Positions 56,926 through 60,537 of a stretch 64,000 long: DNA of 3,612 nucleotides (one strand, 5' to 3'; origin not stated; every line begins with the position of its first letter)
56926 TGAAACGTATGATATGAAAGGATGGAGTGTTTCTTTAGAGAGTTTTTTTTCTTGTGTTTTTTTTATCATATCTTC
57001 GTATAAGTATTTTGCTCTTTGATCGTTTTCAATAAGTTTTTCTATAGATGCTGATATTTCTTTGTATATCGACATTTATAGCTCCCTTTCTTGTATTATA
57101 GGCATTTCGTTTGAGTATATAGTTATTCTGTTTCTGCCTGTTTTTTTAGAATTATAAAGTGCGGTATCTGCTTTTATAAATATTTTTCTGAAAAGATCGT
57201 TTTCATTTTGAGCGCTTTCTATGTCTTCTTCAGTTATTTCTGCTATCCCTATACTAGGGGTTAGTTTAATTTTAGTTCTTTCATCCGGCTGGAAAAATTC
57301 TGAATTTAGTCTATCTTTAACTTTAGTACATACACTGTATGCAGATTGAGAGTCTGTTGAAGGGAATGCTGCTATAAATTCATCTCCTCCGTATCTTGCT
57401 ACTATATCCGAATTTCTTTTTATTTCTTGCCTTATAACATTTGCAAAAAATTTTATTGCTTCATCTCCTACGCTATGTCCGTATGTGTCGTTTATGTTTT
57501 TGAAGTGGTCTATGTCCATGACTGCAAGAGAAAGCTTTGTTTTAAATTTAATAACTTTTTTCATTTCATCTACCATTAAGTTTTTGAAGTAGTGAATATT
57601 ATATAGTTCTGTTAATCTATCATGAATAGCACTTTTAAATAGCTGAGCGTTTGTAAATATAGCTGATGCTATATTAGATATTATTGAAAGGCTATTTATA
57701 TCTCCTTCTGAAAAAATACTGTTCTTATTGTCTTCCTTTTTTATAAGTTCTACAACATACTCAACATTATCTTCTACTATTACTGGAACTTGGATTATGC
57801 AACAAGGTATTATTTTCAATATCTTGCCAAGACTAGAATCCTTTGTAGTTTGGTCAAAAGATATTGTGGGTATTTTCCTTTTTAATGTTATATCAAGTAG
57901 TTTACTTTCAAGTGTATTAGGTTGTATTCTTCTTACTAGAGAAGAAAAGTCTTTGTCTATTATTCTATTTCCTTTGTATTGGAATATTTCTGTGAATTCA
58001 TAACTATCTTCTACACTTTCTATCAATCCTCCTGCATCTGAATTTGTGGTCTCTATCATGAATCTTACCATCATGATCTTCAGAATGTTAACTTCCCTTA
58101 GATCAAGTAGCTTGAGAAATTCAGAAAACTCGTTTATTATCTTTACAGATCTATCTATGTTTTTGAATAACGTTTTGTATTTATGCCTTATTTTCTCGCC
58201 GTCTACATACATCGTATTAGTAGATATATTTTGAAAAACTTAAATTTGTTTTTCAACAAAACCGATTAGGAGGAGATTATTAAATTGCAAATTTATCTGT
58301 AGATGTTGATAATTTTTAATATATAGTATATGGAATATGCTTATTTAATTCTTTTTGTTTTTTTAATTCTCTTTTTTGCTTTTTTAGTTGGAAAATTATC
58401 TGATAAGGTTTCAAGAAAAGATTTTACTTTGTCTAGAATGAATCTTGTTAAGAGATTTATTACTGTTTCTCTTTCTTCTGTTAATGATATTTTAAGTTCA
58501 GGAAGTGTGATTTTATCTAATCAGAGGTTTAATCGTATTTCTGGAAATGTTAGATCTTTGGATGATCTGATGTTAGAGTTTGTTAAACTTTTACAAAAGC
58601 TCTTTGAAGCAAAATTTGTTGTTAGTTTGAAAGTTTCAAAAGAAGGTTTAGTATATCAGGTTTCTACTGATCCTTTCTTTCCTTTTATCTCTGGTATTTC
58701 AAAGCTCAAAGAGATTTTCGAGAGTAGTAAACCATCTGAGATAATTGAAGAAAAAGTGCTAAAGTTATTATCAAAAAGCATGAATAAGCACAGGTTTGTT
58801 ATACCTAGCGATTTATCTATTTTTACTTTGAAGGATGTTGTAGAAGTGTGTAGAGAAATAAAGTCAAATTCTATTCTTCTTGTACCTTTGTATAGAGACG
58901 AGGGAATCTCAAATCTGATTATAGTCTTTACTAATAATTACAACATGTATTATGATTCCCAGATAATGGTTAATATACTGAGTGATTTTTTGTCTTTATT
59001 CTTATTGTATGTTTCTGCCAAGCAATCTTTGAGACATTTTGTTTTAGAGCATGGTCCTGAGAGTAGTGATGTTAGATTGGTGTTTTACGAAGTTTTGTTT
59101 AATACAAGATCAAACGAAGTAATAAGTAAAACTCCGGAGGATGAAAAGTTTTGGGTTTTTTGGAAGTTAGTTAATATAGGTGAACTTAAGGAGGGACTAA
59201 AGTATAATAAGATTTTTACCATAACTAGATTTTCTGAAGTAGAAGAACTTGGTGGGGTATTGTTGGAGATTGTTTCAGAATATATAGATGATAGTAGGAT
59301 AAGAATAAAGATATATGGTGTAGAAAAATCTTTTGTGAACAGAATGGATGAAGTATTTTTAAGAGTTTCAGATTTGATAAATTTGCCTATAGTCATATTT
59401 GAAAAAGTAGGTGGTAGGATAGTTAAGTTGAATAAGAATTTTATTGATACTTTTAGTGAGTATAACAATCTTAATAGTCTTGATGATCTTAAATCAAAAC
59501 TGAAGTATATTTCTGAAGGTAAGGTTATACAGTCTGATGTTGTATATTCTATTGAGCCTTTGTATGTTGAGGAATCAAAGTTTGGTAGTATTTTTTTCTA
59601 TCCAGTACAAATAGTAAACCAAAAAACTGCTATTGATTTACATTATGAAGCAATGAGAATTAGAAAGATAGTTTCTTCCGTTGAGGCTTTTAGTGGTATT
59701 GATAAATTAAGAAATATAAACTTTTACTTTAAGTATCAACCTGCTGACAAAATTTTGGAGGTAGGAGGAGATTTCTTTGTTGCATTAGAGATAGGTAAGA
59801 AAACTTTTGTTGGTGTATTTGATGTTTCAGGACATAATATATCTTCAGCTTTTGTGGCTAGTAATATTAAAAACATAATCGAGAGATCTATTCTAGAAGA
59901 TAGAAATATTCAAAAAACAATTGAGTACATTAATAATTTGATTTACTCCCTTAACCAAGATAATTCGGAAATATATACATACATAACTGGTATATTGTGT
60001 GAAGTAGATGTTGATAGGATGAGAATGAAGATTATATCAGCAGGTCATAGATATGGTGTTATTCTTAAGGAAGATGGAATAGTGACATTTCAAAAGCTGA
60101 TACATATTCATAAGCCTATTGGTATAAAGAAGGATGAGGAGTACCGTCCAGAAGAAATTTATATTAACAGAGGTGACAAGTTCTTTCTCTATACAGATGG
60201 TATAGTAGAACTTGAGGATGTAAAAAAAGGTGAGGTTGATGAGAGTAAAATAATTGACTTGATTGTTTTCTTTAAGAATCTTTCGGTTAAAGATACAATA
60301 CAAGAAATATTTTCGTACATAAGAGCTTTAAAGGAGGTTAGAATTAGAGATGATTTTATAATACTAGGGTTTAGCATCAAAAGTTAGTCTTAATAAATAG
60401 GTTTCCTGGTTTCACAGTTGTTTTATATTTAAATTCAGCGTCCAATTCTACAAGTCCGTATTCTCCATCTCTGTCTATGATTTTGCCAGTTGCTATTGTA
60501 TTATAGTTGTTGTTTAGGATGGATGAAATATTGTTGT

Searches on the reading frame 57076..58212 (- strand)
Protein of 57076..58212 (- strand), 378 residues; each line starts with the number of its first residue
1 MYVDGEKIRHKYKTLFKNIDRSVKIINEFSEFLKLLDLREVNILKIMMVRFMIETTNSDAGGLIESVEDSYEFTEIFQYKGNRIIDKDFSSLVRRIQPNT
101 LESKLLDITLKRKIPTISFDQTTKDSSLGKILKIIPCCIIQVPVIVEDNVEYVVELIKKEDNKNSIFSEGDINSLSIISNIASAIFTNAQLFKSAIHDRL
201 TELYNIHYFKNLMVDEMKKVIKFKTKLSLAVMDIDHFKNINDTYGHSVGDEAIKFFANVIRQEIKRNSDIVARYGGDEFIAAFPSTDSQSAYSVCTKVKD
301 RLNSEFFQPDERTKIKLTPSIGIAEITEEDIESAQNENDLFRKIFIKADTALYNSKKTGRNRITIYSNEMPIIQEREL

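Call 57: search_protein_families(library=pfam, proteins=[window:57076-58212:-], max_evalue=0.0001)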
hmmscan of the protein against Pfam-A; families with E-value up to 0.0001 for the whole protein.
window:57076-58212:- (378 aa): 1 family
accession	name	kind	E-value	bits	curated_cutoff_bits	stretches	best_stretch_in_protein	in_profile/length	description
PF00990.26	GGDEF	-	1.3e-36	126.2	23.8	1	195-362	1-161/161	Diguanylate cyclase, GGDEF domain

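Call 94: search_protein_families(library=ncbifam, proteins=[window:57079-58212:-], max_evalue=0.001)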
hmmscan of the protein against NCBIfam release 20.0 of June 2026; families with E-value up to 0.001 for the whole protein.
window:57079-58212:- (378 aa): 22 families
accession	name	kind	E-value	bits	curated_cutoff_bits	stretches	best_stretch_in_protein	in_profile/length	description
TIGR00254.1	GGDEF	domain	4.9e-45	153.2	37.4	1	193-365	3-166/168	diguanylate cyclase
NF041606.1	dguan_cyc_DgcA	equivalog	1.2e-41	142.8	370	1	121-365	107-338/340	diguanylate cyclase DgcA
NF007135.0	PRK09581.1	equivalog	4.5e-41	141.1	474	1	192-365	289-454/457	PleD family two-component system response regulator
NF038266.1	diguan_SiaD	equivalog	3.1e-38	131.6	290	1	188-363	87-252/252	biofilm regulation diguanylate cyclase SiaD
NF047654.1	DiguCycDgcRLepto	equivalog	1.6e-37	129.1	500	1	186-363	124-293/295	diguanylate cyclase DgcR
NF007298.0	PRK09776.1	equivalog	1.3e-34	119.3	1135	1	172-369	661-848/1111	diguanylate cyclase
NF051473.1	DigCycDgcsShew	equivalog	4.9e-34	118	400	1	173-365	109-290/291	diguanylate cyclase DgcS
NF007380.0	PRK09894.1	equivalog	1.7e-32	113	256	1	196-369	130-290/296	diguanylate cyclase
NF007423.1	PRK09966.1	equivalog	1e-29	103.6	325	1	187-356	231-390/390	diguanylate cyclase DgcN/YfiN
NF007599.0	PRK10245.1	equivalog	4.4e-29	101.1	402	1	195-364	210-368/371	diguanylate cyclase AdrA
NF011955.1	PRK15426.1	equivalog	1.6e-25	89.3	408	1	174-367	376-562/564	cellulose biosynthesis regulator diguanylate cyclase DgcQ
NF045675.1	PhdiestaseDibA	equivalog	4.7e-25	88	980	1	176-370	184-368/623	phosphodiesterase DibA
NF053781.1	cdiGMPphdstlr2612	equivalog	9.2e-25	86.5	1600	1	166-370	810-1006/1268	Tlr1612 family c-di-GMP phosphodiesterase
NF040885.1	diguan_DgcJ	equivalog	2.4e-24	86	500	1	180-361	326-491/493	diguanylate cyclase DgcJ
NF047872.1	GGDEF_GdpS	equivalog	1.2e-22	80.6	400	1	195-364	187-348/355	GGDEF domain-containing protein GdpS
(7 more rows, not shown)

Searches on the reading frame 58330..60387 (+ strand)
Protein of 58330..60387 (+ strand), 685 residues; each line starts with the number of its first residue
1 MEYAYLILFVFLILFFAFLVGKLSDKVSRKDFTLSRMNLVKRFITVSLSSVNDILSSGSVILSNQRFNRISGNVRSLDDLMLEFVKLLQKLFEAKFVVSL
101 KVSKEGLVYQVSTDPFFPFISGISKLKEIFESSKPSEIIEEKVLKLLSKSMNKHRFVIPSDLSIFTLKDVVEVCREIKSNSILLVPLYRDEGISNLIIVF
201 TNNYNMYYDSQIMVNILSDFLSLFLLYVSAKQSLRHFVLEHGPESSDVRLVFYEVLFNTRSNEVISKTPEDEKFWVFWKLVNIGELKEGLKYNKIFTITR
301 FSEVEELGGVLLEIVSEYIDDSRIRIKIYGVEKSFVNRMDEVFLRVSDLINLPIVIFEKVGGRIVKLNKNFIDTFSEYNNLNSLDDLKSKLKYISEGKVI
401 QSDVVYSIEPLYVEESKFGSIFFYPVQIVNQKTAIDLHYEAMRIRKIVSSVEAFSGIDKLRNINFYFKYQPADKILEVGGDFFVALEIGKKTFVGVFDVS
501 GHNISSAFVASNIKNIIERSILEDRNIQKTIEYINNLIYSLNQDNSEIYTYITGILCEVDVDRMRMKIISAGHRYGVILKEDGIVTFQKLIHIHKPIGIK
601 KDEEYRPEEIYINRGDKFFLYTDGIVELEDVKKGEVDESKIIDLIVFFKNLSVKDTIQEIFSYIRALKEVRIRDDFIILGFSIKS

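Call 57: search_protein_families(library=pfam, proteins=[window:58330-60387:+], max_evalue=0.0001)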
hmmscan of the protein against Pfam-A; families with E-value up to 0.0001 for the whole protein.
window:58330-60387:+ (685 aa): 1 family
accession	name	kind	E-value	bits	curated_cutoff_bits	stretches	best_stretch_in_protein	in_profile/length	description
PF07228.17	SpoIIE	-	1.4e-29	103.9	25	1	490-681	3-189/192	Stage II sporulation protein E (SpoIIE)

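Call 94: search_protein_families(library=ncbifam, proteins=[window:58330-60384:+], max_evalue=0.001)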
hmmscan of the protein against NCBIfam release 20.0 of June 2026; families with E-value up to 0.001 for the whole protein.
window:58330-60384:+ (685 aa): 2 families
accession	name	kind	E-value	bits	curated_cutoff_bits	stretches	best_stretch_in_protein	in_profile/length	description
NF038263.1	prot_phos_SiaA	equivalog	1.3e-08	33.9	700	1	469-683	443-657/658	biofilm regulation protein phosphatase SiaA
NF045505.1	RR_RssB_Pseudo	equivalog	8.9e-05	21.7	700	1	476-640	187-353/394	two-component system response regulator RssB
